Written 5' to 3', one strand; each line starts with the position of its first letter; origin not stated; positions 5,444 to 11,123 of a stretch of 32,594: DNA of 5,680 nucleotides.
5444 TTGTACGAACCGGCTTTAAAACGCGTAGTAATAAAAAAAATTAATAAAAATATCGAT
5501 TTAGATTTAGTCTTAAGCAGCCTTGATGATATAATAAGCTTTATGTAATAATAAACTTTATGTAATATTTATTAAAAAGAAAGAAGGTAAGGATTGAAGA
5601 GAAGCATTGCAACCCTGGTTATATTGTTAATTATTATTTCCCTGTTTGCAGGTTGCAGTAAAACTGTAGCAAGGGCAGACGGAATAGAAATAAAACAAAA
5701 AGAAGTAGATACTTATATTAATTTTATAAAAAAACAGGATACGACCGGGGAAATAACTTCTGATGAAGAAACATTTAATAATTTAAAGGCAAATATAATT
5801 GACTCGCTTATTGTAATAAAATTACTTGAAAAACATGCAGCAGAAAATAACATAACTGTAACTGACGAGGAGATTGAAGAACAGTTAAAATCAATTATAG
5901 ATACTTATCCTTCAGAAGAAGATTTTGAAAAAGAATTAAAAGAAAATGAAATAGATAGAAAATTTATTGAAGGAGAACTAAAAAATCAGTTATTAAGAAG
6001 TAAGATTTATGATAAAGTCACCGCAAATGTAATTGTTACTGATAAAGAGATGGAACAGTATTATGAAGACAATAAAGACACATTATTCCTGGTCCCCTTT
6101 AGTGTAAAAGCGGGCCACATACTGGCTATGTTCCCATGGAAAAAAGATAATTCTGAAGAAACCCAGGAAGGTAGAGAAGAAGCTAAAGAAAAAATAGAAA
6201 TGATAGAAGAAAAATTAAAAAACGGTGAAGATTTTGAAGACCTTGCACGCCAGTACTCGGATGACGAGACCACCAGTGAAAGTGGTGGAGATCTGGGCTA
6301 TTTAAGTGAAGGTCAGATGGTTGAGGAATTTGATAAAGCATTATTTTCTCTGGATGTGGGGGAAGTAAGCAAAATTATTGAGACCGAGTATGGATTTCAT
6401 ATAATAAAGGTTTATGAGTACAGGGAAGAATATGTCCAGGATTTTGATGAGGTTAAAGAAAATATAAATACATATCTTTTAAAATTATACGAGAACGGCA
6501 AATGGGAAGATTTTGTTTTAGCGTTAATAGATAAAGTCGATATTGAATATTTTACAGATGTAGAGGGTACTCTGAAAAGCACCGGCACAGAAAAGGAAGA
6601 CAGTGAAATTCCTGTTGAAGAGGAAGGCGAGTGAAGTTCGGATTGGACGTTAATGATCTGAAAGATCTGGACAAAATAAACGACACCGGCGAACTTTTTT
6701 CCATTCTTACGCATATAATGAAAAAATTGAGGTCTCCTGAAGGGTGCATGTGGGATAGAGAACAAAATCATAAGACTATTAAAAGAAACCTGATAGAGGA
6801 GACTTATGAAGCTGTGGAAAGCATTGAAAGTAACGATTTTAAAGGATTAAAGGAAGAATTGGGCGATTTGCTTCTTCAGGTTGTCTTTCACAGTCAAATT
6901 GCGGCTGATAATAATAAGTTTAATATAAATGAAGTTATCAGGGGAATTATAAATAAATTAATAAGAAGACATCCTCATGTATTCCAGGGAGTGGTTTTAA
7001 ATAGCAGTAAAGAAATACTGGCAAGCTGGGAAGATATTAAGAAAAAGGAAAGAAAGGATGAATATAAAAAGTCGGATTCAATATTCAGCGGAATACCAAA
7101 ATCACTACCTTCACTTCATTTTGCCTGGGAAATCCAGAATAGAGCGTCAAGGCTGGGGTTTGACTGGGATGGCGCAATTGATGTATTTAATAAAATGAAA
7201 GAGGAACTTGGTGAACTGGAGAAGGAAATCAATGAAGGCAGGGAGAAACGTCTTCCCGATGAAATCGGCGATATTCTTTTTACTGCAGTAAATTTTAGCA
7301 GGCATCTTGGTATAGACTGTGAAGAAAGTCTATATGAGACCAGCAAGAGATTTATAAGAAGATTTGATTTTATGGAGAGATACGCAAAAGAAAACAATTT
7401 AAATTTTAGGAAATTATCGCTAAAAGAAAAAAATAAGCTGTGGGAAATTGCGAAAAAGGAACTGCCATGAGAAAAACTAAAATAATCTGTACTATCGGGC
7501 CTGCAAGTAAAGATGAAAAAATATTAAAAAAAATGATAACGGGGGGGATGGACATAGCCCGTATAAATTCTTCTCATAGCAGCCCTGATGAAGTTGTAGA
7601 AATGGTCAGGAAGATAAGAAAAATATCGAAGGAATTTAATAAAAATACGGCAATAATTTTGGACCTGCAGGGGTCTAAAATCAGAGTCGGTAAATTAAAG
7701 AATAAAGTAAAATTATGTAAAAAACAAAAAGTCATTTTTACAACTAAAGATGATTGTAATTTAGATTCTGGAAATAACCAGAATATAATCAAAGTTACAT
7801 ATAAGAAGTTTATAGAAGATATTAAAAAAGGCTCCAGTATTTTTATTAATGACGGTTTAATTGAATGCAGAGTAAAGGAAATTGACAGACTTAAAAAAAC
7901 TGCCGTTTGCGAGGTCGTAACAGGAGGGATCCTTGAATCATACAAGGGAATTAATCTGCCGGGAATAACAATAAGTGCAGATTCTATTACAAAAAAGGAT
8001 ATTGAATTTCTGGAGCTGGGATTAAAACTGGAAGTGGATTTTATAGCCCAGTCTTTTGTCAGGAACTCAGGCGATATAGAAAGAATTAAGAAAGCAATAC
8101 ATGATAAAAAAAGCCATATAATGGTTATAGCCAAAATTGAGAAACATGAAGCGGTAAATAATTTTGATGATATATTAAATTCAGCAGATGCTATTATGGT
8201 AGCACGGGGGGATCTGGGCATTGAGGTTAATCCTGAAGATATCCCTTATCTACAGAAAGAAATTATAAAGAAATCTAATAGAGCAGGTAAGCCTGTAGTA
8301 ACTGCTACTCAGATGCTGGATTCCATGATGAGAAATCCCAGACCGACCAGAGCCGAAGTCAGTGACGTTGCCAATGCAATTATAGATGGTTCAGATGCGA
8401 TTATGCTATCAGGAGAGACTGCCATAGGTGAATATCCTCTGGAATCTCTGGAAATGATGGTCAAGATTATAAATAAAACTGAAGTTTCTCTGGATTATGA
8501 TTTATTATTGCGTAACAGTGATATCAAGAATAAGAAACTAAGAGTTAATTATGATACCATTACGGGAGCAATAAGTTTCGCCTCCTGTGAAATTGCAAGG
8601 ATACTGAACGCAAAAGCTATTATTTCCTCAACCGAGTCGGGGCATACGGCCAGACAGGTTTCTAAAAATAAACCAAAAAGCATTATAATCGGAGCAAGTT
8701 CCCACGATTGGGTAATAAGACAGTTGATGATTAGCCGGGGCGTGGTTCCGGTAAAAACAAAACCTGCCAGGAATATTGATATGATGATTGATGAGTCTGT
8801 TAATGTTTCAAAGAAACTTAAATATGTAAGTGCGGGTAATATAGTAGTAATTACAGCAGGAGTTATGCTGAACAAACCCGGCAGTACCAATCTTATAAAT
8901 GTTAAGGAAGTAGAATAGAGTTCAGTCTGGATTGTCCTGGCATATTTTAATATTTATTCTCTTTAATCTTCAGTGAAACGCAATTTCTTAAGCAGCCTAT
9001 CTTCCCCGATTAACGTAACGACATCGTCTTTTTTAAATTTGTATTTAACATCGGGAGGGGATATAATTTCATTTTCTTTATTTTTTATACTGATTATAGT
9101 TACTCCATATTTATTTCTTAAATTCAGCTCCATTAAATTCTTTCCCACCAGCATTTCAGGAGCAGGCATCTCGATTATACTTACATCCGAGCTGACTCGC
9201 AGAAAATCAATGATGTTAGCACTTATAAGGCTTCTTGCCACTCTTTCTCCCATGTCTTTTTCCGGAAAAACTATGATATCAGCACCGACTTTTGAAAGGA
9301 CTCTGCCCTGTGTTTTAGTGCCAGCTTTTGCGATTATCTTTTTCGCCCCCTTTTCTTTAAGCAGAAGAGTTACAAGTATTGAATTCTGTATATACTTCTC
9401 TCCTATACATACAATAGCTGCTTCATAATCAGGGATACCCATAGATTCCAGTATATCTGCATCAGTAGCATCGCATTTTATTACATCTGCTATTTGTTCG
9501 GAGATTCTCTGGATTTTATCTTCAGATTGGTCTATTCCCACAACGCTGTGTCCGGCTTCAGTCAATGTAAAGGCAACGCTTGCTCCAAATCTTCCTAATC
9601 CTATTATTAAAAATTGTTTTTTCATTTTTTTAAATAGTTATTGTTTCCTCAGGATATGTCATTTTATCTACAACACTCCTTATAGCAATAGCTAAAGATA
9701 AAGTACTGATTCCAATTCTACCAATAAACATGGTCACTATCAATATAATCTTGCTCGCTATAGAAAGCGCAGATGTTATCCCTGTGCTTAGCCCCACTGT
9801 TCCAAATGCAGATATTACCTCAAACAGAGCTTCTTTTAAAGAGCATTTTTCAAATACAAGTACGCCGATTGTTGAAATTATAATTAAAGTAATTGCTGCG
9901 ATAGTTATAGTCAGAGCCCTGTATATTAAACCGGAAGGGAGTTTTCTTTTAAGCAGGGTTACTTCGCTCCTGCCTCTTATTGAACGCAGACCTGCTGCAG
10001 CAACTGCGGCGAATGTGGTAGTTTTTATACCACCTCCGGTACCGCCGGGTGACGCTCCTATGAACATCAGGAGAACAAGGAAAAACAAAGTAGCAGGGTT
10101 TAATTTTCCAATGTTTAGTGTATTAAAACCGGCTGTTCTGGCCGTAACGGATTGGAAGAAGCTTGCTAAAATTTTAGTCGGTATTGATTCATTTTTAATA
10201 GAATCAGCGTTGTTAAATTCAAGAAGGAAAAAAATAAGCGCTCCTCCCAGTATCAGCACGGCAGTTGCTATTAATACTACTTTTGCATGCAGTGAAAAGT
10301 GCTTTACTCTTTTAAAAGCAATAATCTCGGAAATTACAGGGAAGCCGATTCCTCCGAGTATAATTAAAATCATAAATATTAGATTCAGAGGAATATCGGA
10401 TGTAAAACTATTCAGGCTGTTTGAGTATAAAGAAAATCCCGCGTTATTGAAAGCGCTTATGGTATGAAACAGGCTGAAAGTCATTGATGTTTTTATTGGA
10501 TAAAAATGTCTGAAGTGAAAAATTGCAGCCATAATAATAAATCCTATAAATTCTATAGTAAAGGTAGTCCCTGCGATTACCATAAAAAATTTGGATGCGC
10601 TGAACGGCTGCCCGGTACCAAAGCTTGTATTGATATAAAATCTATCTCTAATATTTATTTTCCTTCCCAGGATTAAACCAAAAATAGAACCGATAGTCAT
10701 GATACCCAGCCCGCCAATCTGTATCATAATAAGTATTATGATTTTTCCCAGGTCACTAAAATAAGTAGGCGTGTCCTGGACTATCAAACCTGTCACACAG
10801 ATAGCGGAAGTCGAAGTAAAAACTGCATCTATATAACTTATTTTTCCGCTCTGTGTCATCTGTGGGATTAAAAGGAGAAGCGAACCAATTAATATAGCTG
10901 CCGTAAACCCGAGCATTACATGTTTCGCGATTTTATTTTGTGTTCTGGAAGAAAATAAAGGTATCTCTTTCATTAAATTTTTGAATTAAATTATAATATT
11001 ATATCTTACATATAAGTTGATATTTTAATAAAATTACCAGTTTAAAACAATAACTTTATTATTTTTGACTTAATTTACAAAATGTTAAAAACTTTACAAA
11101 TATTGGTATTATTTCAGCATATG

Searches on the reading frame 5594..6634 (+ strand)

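Call 45: search_protein_families(library=pfam, proteins=[window:5594-6634:+], max_evalue=0.00001)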
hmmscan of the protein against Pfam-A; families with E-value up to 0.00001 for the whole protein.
window:5594-6634:+ (346 aa): 6 families
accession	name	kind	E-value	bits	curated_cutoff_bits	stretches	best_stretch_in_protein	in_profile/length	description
PF13616.12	Rotamase_3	-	6.3e-32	111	22.5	1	170-275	15-114/116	PPIC-type PPIASE domain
PF00639.27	Rotamase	-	3.3e-29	102.1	21.7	1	175-273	1-95/97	PPIC-type PPIASE domain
PF13145.12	Rotamase_2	-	3.2e-15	57.5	27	1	148-289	1-121/121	PPIC-type PPIASE domain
PF13624.11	SurA_N_3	-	1.4e-13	51.4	27.2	1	4-138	11-161/162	SurA-like N-terminal domain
PF13623.11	SurA_N_2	-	9.4e-09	35.7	28.5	1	17-104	35-124/145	SurA-like N-terminal domain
PF05698.19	Trigger_C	-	5.5e-06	26.9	22.7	1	53-142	77-160/162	Bacterial trigger factor protein (TF) C-terminus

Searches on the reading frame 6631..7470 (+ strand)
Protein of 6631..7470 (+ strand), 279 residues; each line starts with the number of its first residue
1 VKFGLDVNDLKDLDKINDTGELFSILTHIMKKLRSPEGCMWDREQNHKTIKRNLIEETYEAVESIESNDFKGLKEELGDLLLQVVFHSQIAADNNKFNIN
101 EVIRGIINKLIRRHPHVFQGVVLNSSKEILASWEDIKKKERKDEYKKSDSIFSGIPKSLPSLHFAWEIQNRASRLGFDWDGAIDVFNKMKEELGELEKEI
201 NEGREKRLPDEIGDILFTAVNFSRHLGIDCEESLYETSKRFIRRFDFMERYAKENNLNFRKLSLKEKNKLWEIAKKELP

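Call 45: search_protein_families(library=pfam, proteins=[window:6631-7470:+], max_evalue=0.00001)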
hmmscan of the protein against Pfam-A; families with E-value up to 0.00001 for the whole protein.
window:6631-7470:+ (279 aa): 2 families
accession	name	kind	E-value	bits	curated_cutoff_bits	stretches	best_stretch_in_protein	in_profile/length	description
PF03819.22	MazG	-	1.1e-39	135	22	2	45-118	1-74/74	MazG nucleotide pyrophosphohydrolase domain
PF01503.22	PRA-PH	-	2.1e-08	34.9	21.3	0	185-236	30-81/86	Phosphoribosyl-ATP pyrophosphohydrolase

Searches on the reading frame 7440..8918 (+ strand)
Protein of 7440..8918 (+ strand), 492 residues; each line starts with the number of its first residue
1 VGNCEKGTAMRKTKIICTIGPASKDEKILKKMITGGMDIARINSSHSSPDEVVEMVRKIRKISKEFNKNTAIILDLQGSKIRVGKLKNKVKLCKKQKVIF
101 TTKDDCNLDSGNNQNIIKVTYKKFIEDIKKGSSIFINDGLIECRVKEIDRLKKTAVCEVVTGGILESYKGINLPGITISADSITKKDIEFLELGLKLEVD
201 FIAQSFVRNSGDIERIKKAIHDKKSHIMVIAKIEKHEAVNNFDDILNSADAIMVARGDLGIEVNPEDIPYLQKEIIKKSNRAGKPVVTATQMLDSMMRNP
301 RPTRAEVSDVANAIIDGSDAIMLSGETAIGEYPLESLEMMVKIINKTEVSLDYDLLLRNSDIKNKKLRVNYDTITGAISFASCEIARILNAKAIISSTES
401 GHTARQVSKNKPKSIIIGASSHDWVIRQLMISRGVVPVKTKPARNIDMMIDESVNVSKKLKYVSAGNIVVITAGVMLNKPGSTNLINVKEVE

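Call 45: search_protein_families(library=pfam, proteins=[window:7440-8918:+], max_evalue=0.00001)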
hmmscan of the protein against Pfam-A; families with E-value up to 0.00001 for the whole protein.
window:7440-8918:+ (492 aa): 2 families
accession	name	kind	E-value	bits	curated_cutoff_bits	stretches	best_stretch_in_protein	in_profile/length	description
PF00224.27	PK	-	3.9e-116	388.2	30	1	10-336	1-327/328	Pyruvate kinase, barrel domain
PF02887.21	PK_C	-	9.5e-29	100.2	28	1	377-488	2-113/114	Pyruvate kinase, alpha/beta domain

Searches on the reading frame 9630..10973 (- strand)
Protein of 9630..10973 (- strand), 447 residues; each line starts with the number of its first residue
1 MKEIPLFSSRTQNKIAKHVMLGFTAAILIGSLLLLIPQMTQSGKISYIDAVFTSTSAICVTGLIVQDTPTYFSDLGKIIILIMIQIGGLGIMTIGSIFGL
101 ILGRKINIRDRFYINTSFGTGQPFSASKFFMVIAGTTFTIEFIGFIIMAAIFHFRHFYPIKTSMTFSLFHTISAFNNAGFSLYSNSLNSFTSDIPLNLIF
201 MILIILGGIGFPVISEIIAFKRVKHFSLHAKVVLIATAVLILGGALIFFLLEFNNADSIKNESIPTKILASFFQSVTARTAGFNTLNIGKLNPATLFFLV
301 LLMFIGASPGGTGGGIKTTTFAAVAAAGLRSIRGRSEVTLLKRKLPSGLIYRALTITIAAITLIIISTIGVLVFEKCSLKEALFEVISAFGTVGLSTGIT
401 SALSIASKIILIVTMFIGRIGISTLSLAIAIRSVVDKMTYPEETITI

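Call 45: search_protein_families(library=pfam, proteins=[window:9630-10973:-], max_evalue=0.00001)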
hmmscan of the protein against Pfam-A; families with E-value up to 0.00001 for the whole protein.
window:9630-10973:- (447 aa): 1 family
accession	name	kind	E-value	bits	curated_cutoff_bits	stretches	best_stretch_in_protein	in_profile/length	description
PF02386.22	TrkH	-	9e-58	196.4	27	1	22-432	38-493/502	Cation transport protein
